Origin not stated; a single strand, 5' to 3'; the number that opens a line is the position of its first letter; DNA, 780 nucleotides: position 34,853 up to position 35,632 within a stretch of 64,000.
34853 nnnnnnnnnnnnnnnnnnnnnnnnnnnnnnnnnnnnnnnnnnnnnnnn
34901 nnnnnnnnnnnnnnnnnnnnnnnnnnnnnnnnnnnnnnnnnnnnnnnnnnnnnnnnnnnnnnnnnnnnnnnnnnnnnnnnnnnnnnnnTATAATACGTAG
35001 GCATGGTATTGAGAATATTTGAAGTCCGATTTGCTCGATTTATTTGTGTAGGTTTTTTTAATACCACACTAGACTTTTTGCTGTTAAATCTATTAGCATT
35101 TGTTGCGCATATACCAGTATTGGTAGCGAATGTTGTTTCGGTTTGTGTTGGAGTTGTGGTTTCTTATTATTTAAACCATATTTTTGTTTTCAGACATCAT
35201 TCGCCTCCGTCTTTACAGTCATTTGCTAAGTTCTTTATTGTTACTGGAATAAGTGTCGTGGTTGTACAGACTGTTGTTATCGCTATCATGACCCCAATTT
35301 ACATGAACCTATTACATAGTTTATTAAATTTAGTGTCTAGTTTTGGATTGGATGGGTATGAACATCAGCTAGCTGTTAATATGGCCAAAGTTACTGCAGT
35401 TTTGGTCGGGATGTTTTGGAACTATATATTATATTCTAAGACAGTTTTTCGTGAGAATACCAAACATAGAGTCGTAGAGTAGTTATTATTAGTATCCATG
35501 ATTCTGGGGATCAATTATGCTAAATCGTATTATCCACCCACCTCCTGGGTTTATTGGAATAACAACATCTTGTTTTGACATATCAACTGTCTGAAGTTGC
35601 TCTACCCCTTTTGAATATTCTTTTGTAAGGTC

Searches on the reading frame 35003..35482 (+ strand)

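Call 66: search_protein_families(library=pfam, proteins=[window:35003-35482:+], max_evalue=0.00001)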
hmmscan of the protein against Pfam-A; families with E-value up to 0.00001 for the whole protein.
window:35003-35482:+ (159 aa): 1 family
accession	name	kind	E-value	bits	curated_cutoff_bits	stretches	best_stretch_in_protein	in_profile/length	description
PF04138.20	GtrA_DPMS_TM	-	1.1e-20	74.5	26.1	1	12-149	1-117/117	GtrA/DPMS, transmembrane domain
